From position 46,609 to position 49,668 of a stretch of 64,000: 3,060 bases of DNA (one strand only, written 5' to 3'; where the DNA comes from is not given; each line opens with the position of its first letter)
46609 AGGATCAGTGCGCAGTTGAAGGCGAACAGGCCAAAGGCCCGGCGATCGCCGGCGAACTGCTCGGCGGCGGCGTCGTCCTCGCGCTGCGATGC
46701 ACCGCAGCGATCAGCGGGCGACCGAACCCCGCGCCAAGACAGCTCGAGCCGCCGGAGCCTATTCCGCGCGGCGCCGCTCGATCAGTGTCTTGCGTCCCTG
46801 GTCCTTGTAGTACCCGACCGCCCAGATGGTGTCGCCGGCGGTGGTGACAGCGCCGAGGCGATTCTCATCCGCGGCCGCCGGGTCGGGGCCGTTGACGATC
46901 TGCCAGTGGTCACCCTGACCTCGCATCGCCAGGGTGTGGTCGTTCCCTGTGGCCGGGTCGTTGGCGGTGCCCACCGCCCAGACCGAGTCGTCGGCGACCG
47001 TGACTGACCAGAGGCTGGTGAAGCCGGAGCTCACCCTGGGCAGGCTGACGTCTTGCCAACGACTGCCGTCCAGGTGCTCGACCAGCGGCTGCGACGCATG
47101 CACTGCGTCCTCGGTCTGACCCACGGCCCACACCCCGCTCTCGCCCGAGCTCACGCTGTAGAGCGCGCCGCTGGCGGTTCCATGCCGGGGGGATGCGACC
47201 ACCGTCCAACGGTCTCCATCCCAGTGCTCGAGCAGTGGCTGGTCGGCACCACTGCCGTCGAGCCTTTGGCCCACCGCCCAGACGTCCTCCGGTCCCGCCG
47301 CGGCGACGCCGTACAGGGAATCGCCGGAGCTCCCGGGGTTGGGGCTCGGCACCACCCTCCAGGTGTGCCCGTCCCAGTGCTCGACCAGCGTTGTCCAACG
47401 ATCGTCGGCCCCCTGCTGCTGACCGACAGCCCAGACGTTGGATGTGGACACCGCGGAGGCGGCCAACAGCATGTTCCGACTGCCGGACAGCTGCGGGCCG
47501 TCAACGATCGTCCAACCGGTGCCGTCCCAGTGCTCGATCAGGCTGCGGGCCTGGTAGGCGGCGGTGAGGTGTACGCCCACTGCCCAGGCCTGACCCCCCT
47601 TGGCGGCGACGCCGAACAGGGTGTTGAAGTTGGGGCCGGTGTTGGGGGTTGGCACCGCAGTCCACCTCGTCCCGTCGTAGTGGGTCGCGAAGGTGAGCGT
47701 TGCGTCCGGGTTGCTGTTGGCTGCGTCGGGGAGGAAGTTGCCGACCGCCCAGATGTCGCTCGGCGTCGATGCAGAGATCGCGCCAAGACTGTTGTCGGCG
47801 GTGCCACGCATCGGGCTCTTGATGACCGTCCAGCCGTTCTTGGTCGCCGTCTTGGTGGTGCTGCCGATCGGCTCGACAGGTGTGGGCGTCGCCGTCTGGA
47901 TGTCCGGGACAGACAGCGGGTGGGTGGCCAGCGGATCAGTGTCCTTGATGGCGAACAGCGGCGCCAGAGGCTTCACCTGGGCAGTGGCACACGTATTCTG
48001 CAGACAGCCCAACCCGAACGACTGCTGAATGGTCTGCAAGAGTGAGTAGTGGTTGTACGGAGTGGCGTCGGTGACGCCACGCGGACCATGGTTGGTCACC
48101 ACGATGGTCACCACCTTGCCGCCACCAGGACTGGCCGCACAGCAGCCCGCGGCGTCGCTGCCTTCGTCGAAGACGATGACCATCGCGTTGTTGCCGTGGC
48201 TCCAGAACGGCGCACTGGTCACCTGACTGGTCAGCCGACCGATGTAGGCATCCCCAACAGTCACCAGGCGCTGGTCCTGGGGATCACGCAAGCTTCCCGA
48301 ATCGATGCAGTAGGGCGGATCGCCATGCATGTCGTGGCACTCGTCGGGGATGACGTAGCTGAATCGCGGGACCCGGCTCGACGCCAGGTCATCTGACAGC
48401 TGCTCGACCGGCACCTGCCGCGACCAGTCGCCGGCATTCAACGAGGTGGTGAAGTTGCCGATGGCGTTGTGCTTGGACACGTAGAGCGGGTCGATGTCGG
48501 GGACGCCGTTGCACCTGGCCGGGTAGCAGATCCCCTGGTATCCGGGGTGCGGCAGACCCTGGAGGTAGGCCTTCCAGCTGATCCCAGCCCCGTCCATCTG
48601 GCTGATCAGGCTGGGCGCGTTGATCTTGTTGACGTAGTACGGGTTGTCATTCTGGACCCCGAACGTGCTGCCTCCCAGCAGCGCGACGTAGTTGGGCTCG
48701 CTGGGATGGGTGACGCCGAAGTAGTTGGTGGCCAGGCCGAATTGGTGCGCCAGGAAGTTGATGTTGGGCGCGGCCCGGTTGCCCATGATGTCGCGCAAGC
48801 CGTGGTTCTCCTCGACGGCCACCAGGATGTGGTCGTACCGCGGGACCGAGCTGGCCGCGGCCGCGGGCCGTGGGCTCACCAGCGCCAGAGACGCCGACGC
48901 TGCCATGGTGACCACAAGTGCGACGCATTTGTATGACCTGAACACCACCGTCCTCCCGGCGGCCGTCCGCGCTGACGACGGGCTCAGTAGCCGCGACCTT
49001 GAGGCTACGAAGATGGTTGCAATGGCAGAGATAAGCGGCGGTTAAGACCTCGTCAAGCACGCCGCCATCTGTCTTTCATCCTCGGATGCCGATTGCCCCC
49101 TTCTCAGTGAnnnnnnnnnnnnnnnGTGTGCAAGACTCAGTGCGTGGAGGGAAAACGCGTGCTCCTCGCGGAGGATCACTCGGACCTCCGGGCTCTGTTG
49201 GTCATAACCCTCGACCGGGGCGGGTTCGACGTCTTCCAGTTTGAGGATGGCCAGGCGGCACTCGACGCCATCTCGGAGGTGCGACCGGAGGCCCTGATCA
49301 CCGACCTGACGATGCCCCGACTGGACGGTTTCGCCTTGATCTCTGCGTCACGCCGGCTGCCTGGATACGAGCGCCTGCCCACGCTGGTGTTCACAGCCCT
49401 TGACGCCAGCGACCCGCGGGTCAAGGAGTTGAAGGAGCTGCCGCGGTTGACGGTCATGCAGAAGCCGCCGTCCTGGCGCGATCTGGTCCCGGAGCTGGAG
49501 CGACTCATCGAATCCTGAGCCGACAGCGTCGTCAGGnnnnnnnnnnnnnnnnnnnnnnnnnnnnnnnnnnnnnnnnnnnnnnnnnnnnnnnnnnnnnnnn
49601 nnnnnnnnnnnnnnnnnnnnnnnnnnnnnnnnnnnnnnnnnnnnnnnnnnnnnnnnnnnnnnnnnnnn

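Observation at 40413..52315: Phosphate-scavenging island: five paralogous PF04185 phosphoesterases (PLC / AcpA-like) in 12 kb, several fused to beta-propellers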

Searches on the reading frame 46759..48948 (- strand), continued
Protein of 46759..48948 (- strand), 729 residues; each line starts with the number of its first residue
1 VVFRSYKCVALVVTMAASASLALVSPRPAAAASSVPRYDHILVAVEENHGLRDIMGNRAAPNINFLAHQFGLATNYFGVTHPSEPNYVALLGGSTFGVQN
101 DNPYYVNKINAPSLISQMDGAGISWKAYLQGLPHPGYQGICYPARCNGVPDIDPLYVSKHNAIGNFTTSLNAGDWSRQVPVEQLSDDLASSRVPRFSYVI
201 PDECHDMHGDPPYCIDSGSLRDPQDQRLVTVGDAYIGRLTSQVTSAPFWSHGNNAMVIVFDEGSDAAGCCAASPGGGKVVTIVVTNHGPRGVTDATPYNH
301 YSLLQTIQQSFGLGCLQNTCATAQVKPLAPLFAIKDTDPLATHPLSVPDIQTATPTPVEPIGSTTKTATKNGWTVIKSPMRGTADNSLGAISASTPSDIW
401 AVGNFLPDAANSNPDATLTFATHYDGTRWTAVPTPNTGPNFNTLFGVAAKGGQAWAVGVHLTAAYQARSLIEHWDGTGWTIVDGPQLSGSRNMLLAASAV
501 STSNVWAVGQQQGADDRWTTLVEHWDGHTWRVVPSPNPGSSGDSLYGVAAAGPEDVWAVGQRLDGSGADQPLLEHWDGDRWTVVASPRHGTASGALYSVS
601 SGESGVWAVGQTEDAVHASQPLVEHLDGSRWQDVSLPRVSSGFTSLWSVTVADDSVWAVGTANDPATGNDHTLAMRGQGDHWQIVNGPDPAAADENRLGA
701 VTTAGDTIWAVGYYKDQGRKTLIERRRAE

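Call 33: predict_structure(alignment_id=A1)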
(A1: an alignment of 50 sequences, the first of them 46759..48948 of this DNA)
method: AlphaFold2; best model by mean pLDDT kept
length: 729 residues; sequences in the alignment: 50
mean_pLDDT: 86.3   pTM: 0.83
mean pLDDT of the five models: 86.3, 85.7, 85.6, 80.7, 79.8
residues with pLDDT >= 90: 412; 70-90: 238; 50-70: 41; < 50: 38
segments of 3 or more residues with pLDDT < 50: 1-8, 14-16, 18-31, 135-139, 154-157
pLDDT, mean of each block of 10 residues (from residue 1): 43 48 40 79 88 92 95 92 87 90 80 95 91 48 69 54 86 79 89 93 70 60 86 92 94 93 79 81 87 92 96 94 89 77 93 86 96 97 93 97 91 85 97 90 94 95 85 97 83 93 96 80 96 92 91 96 79 97 94 90 92 81 92 92 90 93 85 92 95 91 96 93 92
secondary structure, 60 per line:
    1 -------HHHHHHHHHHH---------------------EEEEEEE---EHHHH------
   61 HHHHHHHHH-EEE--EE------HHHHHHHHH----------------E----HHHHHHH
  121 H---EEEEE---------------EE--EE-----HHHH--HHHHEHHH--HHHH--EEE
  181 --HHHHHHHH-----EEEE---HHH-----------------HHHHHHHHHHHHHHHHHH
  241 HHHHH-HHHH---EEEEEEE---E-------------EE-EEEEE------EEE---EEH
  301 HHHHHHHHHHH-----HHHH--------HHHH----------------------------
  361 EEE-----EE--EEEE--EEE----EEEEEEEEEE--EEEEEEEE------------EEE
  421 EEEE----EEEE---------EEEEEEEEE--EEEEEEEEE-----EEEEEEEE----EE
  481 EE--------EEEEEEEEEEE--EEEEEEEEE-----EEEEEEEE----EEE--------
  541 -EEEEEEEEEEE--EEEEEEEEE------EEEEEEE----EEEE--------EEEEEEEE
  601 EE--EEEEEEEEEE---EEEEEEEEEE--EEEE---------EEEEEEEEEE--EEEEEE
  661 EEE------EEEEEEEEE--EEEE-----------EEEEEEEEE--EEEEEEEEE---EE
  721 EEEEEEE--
elements in order (helices of 4 or more, strands of 3 or more residues): H8-18 E40-46 H51-54 H61-69 E71-73 H84-92 H114-121 E125-129 H156-159 H162-165 H172-175 E178-180 H183-190 E196-199 H223-245 H247-250 E254-260 E281-285 E292-294 H300-311 H317-320 H329-332 E361-363 E373-376 E379-381 E386-395 E398-405 E418-424 E429-432 E442-450 E453-461 E467-474 E479-482 E491-501 E504-512 E518-525 E530-532 E542-552 E555-563 E570-576 E581-584 E593-602 E605-614 E618-627 E630-633 E643-652 E655-663 E670-678 E681-684 E696-704 E707-715 E719-727

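Call 37: fold_search(model_id=the predicted structure, library=pdb)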
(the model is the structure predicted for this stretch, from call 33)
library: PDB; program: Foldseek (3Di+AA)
matches with E <= 10: 1241; with E <= 0.001: 682
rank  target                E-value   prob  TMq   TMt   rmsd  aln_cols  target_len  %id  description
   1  7roo                  1.7e-13  1.00  0.39  0.43   5.1       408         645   13  Crystal structure of Friedel-Crafts alkylating enzyme CylK from Cylindospermum licheniforme with bromide (released 2022-03-23)
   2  7fh7                  8.1e-13  1.00  0.39  0.43   4.8       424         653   13  Friedel-Crafts alkylation enzyme CylK mutant Y37F (released 2022-02-16)
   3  7fh8                  9.9e-13  1.00  0.39  0.43   4.9       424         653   13  Friedel-Crafts alkylation enzyme CylK mutant H391A (released 2022-02-16)
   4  7fh6                  1.7e-12  1.00  0.39  0.43   4.9       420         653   12  Friedel-Crafts alkylation enzyme CylK (released 2022-02-16)
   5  7ron                  2.9e-12  1.00  0.38  0.43   5.0       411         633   13  Crystal structure of the Friedel-Crafts alkylating enzyme CylK from Cylindospermum licheniforme (released 2022-03-23)
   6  8k3g_A                1.0e-11  1.00  0.27  0.44   7.1       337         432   18  Crystal structure of non-specific phospholipase C RePLC (Rasamsonia emersonii) (released 2024-07-10)
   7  9gye                  2.7e-11  1.00  0.29  0.30  25.1       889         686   11  Hemolytic Phospholipase C (PLC H) (released 2025-10-15)
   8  8k3g_B                2.8e-11  1.00  0.27  0.44   6.7       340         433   18  Crystal structure of non-specific phospholipase C RePLC (Rasamsonia emersonii) (released 2024-07-10)
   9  2d1g_A                1.3e-10  1.00  0.29  0.43   6.1       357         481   16  Structure of Francisella tularensis Acid Phosphatase A (AcpA) bound to orthovanadate (released 2006-08-15)
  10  8yk5_B                2.6e-10  1.00  0.28  0.31  25.9       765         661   12  Structure of glycerophosphoethanolamine ethanolaminephosphodiesterase from Streptomyces sanglieri (released 2024-04-03)
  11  2d1g_B                3.2e-10  1.00  0.29  0.44   6.4       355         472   15  Structure of Francisella tularensis Acid Phosphatase A (AcpA) bound to orthovanadate (released 2006-08-15)
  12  9gy2_B                3.7e-10  1.00  0.28  0.32  26.0       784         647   10  Non-Hemolytic Phospholipase C (PLC N) (released 2025-10-15)
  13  5ojr_C                1.2e-09  1.00  0.32  0.70   4.6       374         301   13  YCF48 bound to D1 peptide (released 2018-08-08)
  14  8yk5_A                1.3e-09  1.00  0.31  0.34  26.9       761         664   12  Structure of glycerophosphoethanolamine ethanolaminephosphodiesterase from Streptomyces sanglieri (released 2024-04-03)
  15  9gy2_A                1.8e-09  1.00  0.26  0.30  24.4       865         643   10  Non-Hemolytic Phospholipase C (PLC N) (released 2025-10-15)
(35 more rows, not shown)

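Call 42: find_related_loci(query=window:46759-48948:-, collection=metagenome_contigs, flank=10000)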
Query window:46759-48948:- (729 aa) in metagenome_contigs; peptide patterns used: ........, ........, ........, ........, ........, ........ (x = any residue, [..] = any of these).
355 stretches matched a pattern; 320 encode a relative of the query (tblastn E <= 1e-3); the best 80 are kept; 80 distinct loci.
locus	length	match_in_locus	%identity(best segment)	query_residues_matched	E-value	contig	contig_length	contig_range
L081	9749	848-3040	79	1-729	0e+0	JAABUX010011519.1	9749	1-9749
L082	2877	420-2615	60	3-722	0e+0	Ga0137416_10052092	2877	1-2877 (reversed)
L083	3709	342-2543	58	5-727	0e+0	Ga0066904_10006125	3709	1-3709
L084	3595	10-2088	60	37-727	0e+0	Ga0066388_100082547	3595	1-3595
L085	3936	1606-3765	59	10-726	0e+0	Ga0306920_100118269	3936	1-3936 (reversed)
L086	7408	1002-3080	63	33-725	0e+0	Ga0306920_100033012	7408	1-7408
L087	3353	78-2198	62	14-725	0e+0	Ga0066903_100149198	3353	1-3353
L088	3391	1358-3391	63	36-725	0e+0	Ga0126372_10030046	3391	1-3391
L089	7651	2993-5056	61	37-729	0e+0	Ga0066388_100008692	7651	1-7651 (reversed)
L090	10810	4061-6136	61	35-726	0e+0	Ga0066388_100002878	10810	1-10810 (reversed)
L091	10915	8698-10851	58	11-726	0e+0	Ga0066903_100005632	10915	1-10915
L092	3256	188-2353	58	2-726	0e+0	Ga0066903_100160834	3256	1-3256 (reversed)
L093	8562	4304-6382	57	35-726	0e+0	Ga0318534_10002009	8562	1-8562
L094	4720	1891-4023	58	29-725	0e+0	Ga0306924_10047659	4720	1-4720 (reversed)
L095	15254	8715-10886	56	4-726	0e+0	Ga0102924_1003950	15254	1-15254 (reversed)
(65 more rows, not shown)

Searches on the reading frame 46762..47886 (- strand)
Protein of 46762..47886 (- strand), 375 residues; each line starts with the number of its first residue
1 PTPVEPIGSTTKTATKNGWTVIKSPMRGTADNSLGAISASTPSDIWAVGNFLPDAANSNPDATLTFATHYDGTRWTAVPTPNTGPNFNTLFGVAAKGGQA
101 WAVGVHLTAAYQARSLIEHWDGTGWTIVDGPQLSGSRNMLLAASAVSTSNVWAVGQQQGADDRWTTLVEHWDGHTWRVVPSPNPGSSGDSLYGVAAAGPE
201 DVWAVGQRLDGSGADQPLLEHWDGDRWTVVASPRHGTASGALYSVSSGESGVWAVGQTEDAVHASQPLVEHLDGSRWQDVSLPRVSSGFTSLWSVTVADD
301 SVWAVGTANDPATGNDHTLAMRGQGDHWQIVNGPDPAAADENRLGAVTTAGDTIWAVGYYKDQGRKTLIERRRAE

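Call 84: search_protein_representatives(protein=window:46762-47886:-)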
Query: 375 residues. Proteins with E-value up to 0.001 (for the whole library): 27704; up to 1e-10: 18789; up to 1e-30: 6812. The best 150 are listed.
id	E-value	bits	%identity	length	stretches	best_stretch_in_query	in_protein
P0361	7.5e-180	614.5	42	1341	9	6-246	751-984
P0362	1.7e-178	610.0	42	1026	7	75-295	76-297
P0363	1.8e-175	600.1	39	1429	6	58-257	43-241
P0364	2.8e-172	589.6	42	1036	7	75-271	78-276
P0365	5.5e-167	572.1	46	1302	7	18-236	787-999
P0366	1.2e-163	561.2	44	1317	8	32-261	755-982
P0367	7.2e-158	542.1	43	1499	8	18-257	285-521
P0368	9.5e-155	531.8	44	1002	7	34-263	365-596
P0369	1.9e-152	524.2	46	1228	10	114-260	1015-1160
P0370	7.0e-152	522.4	45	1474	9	66-256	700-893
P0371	2.6e-145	500.8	44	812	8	71-240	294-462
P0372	7.3e-145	499.3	43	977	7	28-210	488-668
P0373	1.6e-144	498.2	43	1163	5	19-256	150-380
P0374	1.7e-141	488.2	47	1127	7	87-234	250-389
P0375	7.5e-140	482.8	39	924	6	33-266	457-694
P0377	4.0e-138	477.1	41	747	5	75-260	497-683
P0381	1.2e-135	468.9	44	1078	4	1-240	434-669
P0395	3.7e-122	424.5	41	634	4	34-271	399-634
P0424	4.3e-112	391.4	41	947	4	1-260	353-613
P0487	1.8e-96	340.0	48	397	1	1-373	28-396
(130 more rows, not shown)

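Call 86: search_protein_families(library=pfam, proteins=[P0361, P0362, P0365, P0371, P0377, P0381, P0395, P0487, P0424, P0375], max_evalue=0.0001)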
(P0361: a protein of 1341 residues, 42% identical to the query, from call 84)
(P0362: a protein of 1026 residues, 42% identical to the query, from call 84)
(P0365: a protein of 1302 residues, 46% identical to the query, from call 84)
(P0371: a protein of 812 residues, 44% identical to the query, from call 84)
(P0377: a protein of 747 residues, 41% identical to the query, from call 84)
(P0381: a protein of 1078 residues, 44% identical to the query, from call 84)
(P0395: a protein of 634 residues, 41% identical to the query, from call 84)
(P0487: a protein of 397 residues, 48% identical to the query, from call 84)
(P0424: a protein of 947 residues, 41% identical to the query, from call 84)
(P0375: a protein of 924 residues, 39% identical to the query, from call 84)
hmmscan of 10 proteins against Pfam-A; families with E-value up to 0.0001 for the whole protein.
P0361 (1341 aa): 2 families
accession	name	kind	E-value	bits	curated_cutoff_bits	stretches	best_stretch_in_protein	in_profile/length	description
PF00395.25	SLH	-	1.3e-08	35.1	20.8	0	1123-1177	2-44/44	S-layer homology domain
PF10708.14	DUF2510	-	6.3e-08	32.7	24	0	275-287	17-29/35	Protein of unknown function (DUF2510)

P0362 (1026 aa): 2 families
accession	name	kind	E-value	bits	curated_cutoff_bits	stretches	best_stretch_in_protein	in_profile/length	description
PF00395.25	SLH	-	1.1e-12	48.1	20.8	0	948-976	1-29/44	S-layer homology domain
PF10708.14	DUF2510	-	3.4e-08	33.5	24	0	719-748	1-30/35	Protein of unknown function (DUF2510)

P0365 (1302 aa): 2 families
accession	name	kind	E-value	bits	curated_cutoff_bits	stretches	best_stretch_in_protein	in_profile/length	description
PF00395.25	SLH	-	9e-29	99.6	20.8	3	1116-1158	1-43/44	S-layer homology domain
PF20773.4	InhA-like_MAM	-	5.7e-09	36.2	26.9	1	174-311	48-171/191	Immune inhibitor A-like, MAM domain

P0371 (812 aa): 3 families
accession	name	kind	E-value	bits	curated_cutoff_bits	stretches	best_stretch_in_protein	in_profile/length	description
PF10708.14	DUF2510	-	6e-11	42.3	24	0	494-510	17-33/35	Protein of unknown function (DUF2510)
PF19565.4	DUF6087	-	1.7e-08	35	27.1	0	739-761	42-63/99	Family of unknown function (DUF6087)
PF12768.13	Rax2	-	5.1e-08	33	28.8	0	571-665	82-180/254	Rax2 C-terminal beta propeller domain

P0377 (747 aa): 2 families
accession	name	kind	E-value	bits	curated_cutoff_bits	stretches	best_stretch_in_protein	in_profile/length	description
PF19565.4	DUF6087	-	7.2e-12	45.9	27.1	0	82-95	44-57/99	Family of unknown function (DUF6087)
PF10708.14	DUF2510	-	5.9e-07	29.6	24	0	137-151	17-31/35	Protein of unknown function (DUF2510)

P0381 (1078 aa): 3 families
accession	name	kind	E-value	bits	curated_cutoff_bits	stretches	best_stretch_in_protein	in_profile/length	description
PF00395.25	SLH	-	6.2e-24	84.1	20.8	1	877-919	2-44/44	S-layer homology domain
PF19565.4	DUF6087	-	1.9e-06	28.5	27.1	0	110-123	44-57/99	Family of unknown function (DUF6087)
PF10708.14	DUF2510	-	2e-06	27.8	24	0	100-127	2-29/35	Protein of unknown function (DUF2510)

P0395 (634 aa): 2 families
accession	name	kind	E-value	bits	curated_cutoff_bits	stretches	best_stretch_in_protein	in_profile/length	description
PF19565.4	DUF6087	-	6.7e-06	26.8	27.1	0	321-340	43-62/99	Family of unknown function (DUF6087)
PF10708.14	DUF2510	-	9e-06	25.8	24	0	327-343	17-33/35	Protein of unknown function (DUF2510)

P0487 (397 aa): 0 families

P0424 (947 aa): 3 families
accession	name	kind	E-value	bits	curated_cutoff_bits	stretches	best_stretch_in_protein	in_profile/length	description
PF19565.4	DUF6087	-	3.7e-10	40.4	27.1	0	515-532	41-58/99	Family of unknown function (DUF6087)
PF10708.14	DUF2510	-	2.1e-07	31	24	0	88-103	16-31/35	Protein of unknown function (DUF2510)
PF00395.25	SLH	-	4.6e-06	26.9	20.8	0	723-778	1-44/44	S-layer homology domain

P0375 (924 aa): 2 families
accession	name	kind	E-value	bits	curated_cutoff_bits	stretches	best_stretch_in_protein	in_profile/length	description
PF19565.4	DUF6087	-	1.4e-13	51.4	27.1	0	332-359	44-71/99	Family of unknown function (DUF6087)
PF10708.14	DUF2510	-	3.7e-05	23.8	24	0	428-444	6-23/35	Protein of unknown function (DUF2510)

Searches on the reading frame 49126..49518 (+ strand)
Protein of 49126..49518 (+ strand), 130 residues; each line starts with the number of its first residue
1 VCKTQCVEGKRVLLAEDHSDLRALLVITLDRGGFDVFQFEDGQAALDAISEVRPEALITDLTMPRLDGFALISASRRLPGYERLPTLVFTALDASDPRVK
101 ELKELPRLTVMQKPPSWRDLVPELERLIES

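Call 7: search_protein_families(library=pfam, proteins=[window:49126-49518:+], max_evalue=0.001)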
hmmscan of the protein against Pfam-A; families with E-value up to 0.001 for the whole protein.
window:49126-49518:+ (130 aa): 1 family
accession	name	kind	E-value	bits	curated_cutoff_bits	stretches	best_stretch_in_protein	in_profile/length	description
PF00072.30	Response_reg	-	2.5e-14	53.8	30.2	1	12-120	1-106/111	Response regulator receiver domain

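Call 9: search_protein_families(library=ncbifam, proteins=[window:49126-49518:+], max_evalue=0.1)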
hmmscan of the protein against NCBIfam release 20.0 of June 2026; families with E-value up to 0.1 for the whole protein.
window:49126-49518:+ (130 aa): 82 families (the best 25 are shown)
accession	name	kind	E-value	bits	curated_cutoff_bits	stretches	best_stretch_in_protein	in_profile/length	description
NF046022.1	RespRegCpdRBruc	equivalog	1.4e-17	63.8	180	1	10-130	2-119/120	cell cycle two-component system response regulator CpdR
NF045944.1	ResRegRpaBCyano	equivalog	6.2e-12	45.4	330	1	13-121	1-105/229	response regulator transcription factor RpaB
TIGR02154.1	PhoB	equivalog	2.9e-11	43.1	296.2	1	10-121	3-113/226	phosphate regulon transcriptional regulator PhoB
NF012023.0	PRK15479.1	equivalog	6.8e-11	42.1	337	1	11-103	2-92/224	transcriptional regulator TctD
NF007969.0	PRK10693.1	equivalog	6.8e-11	41.8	329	1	4-93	2-89/337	two-component system response regulator RssB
NF041733.1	resp_reg_CseB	equivalog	1.1e-10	41.3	350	1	11-92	2-80/228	two-component system response regulator CseB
NF033120.0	vanR_FM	exception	2.7e-10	40.3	460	1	12-89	6-80/231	vancomycin resistance response regulator transcription factor, VanR-F/VanR-M family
TIGR01818.1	ntrC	equivalog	1.4e-09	37.3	558.6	1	12-100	1-87/463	nitrogen regulation protein NR(I)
NF008176.1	PRK10923.1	equivalog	1.7e-09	36.8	620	1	12-99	6-91/469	nitrogen regulation protein NR(I)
NF040534.1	resp_reg_YycF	equivalog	1.9e-09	37.1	340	1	10-122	1-109/231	response regulator YycF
NF007135.0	PRK09581.1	equivalog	6.7e-09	35.1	474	1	11-103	4-96/457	PleD family two-component system response regulator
NF006900.1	PRK09390.1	equivalog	8e-09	35.3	255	1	11-90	6-83/203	response regulator FixJ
NF008296.0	PRK11083.1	equivalog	9.6e-09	35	273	1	10-121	4-111/228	two-component system response regulator CreB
NF046020.1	HisKinCckABruc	equivalog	1.3e-08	33.2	1000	1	10-124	750-863/868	cell cycle histidine kinase CckA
NF007663.1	PRK10336.1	equivalog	1.7e-08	34.5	345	1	11-103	2-92/219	quorum sensing response regulator transcription factor QseB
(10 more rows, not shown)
